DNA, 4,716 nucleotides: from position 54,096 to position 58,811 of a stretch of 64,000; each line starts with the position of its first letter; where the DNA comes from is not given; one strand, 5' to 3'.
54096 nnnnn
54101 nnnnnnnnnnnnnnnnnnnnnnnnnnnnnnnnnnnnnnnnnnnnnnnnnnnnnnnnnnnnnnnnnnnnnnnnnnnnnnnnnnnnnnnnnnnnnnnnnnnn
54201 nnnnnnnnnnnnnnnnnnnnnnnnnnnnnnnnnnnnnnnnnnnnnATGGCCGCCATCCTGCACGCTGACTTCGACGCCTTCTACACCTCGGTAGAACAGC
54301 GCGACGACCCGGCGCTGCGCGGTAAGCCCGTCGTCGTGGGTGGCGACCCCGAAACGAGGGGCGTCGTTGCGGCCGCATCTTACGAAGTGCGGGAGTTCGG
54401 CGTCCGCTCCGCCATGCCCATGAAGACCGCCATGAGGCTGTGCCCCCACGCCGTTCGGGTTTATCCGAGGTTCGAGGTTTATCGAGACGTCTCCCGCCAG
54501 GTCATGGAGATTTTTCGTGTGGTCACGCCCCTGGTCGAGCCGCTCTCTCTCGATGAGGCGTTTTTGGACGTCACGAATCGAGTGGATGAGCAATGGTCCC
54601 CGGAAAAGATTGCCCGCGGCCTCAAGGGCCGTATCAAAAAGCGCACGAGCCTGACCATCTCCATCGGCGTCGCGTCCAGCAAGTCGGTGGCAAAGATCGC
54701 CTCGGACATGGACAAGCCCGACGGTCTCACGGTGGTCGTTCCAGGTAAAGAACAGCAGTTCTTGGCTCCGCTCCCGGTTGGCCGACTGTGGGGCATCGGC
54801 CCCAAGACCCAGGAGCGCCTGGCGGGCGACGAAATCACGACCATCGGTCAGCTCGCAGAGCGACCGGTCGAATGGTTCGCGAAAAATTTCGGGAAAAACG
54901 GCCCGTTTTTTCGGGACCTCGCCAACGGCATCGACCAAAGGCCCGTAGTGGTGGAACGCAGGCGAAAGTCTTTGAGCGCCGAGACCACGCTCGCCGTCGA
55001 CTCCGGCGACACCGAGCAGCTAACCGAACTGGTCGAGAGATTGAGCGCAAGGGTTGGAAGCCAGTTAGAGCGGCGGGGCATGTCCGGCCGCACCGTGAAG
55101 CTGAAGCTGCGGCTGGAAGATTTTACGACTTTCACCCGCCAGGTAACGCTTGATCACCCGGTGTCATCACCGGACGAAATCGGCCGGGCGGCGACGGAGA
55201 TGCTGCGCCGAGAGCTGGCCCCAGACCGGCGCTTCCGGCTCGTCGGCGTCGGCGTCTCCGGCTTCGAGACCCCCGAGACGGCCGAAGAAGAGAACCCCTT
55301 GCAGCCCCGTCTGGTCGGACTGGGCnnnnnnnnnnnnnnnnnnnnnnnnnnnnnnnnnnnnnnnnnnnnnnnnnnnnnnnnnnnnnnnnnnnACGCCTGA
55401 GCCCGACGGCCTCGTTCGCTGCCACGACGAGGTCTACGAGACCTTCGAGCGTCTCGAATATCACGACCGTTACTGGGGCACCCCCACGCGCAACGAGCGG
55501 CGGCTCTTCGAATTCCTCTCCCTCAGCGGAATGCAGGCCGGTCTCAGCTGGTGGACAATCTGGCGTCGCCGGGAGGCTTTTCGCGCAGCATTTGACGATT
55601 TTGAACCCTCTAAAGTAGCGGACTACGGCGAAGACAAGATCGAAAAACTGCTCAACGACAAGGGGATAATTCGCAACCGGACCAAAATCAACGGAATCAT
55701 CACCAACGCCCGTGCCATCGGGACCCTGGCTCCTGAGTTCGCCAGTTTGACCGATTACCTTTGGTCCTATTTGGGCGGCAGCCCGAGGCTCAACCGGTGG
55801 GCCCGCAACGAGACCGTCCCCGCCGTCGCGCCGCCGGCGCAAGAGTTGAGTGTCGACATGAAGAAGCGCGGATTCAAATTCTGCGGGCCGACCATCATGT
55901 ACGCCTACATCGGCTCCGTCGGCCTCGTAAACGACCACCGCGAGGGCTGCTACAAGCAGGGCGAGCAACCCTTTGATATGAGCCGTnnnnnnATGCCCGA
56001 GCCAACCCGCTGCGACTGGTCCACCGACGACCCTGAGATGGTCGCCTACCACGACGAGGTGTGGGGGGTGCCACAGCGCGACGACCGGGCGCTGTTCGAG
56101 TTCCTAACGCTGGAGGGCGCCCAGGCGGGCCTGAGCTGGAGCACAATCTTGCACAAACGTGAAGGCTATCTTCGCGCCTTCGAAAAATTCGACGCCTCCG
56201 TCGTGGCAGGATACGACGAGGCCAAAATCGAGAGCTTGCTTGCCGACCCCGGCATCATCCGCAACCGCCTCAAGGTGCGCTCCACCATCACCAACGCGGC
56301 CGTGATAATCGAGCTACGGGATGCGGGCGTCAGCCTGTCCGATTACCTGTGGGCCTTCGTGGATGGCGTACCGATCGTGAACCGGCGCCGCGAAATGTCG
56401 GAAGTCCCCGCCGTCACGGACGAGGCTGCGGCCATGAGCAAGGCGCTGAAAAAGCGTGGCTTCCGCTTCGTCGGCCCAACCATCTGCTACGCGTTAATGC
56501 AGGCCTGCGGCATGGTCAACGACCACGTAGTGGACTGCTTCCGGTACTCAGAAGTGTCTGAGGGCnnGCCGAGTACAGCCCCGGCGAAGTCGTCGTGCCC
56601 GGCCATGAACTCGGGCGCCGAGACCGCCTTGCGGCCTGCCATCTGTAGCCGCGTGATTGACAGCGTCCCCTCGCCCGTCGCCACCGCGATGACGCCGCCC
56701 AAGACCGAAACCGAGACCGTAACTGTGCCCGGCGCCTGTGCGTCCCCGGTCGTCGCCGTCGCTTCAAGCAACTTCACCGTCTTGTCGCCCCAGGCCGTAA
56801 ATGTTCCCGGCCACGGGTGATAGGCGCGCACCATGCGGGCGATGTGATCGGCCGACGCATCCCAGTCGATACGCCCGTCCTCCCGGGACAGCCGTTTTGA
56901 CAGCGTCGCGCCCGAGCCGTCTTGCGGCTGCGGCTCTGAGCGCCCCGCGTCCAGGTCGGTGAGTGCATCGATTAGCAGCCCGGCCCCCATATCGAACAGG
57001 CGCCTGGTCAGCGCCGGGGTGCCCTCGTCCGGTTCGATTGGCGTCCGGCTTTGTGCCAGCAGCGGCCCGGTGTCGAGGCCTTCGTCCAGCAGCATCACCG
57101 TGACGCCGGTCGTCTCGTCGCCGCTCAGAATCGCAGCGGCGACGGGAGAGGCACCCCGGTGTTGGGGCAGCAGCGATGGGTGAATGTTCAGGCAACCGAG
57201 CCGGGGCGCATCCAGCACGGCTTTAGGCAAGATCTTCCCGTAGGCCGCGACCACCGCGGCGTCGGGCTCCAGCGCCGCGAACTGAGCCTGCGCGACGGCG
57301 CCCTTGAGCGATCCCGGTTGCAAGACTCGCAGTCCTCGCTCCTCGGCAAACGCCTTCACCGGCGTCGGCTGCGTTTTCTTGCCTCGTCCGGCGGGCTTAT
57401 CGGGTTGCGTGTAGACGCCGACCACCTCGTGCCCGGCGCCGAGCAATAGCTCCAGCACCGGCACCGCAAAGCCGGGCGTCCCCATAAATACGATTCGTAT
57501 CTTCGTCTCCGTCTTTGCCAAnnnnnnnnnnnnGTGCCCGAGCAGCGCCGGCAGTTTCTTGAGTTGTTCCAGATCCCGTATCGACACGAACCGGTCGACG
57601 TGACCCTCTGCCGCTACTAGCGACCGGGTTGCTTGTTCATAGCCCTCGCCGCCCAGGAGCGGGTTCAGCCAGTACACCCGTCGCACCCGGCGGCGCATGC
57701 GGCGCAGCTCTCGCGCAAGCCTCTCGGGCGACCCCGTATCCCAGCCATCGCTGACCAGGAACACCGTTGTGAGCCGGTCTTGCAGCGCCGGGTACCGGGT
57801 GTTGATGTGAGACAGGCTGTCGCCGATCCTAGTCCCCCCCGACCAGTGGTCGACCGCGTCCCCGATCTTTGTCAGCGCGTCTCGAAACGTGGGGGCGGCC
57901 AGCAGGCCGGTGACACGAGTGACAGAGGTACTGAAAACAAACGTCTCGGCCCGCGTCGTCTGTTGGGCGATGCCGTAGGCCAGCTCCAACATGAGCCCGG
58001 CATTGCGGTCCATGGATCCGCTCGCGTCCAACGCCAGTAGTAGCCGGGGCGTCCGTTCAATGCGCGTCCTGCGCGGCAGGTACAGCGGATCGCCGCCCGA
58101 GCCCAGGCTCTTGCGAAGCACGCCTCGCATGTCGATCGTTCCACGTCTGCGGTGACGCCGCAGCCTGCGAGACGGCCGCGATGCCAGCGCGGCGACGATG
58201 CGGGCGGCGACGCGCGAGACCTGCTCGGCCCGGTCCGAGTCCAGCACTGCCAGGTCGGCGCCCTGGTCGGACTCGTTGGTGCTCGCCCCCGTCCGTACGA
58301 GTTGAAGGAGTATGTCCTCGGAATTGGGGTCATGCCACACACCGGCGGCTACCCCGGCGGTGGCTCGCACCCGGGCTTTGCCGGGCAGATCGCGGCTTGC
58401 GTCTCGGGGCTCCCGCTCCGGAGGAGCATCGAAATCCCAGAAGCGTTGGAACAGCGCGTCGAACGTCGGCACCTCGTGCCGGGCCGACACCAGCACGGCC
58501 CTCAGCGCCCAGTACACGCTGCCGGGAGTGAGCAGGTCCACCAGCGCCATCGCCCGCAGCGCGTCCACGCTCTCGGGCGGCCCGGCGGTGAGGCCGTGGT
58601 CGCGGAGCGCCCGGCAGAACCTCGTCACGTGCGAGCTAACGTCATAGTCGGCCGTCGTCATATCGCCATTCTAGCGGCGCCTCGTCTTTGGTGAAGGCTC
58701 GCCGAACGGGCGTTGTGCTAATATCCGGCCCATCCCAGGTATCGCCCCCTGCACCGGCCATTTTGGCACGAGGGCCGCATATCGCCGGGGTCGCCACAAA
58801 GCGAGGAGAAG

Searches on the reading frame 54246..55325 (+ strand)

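Call 71: search_protein_families(library=pfam, proteins=[window:54246-55325:+], max_evalue=0.00001)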
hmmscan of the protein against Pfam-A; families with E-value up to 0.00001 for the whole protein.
window:54246-55325:+ (360 aa): 3 families
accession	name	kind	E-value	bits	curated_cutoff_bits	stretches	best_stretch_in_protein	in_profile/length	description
PF00817.25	IMS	-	2.8e-49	167.3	23.2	1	8-154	2-148/148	impB/mucB/samB family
PF11799.13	IMS_C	-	4.1e-27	95.2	20.7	1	240-346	1-104/109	impB/mucB/samB family C-terminal domain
PF11798.14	IMS_HHH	-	6.4e-08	32.8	24.4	1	166-193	1-28/32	IMS family HHH motif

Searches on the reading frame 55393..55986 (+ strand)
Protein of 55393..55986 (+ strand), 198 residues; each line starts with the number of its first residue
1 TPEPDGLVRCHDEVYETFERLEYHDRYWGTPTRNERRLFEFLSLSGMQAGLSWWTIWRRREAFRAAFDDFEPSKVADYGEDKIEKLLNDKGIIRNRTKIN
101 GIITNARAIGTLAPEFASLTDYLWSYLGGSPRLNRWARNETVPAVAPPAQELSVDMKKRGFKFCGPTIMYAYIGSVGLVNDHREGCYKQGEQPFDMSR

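Call 71: search_protein_families(library=pfam, proteins=[window:55393-55986:+], max_evalue=0.00001)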
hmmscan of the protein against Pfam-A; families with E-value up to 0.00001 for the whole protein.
window:55393-55986:+ (198 aa): 1 family
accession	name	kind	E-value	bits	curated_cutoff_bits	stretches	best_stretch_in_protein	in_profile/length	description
PF03352.18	Adenine_glyco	-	1e-65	221.3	25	1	21-188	9-176/177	Methyladenine glycosylase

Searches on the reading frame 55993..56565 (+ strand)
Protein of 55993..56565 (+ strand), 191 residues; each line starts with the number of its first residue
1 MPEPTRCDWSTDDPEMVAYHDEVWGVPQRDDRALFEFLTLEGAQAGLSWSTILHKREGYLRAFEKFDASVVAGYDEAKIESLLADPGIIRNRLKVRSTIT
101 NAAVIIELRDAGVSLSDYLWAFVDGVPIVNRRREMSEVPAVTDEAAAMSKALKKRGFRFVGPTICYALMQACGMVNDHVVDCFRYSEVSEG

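Call 71: search_protein_families(library=pfam, proteins=[window:55993-56565:+], max_evalue=0.00001)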
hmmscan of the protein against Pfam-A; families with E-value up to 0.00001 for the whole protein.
window:55993-56565:+ (191 aa): 1 family
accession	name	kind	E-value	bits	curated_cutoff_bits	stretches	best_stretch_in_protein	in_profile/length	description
PF03352.18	Adenine_glyco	-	1.1e-78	263.6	25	1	9-184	1-176/177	Methyladenine glycosylase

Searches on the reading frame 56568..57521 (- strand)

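Call 71: search_protein_families(library=pfam, proteins=[window:56568-57521:-], max_evalue=0.00001)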
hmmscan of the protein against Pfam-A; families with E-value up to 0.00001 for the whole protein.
window:56568-57521:- (318 aa): 2 families
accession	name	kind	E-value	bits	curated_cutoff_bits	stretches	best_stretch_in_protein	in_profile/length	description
PF00551.24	Formyl_trans_N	-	1.3e-45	155.8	26.1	1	9-187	2-181/181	Formyl transferase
PF02911.23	Formyl_trans_C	-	3.7e-24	85.2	21.1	1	210-309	1-99/100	Formyl transferase, C-terminal domain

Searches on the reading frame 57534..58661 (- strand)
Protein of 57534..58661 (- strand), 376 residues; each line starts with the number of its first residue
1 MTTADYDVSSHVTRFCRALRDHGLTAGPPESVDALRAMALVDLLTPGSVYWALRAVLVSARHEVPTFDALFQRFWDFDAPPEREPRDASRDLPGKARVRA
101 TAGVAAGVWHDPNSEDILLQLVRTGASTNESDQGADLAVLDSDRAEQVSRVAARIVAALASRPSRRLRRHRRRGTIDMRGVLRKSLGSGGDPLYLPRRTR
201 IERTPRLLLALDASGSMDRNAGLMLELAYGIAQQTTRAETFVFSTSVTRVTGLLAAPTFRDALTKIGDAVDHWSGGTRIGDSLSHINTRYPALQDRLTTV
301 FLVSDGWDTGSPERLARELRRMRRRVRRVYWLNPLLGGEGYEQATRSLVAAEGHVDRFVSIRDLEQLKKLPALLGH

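Call 71: search_protein_families(library=pfam, proteins=[window:57534-58661:-], max_evalue=0.00001)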
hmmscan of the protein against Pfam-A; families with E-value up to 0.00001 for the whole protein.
window:57534-58661:- (376 aa): 1 family
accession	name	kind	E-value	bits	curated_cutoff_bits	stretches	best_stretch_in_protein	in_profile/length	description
PF05762.20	VWA_CoxE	-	1.8e-49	168.6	26.4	1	154-366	3-221/222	VWA domain containing CoxE-like protein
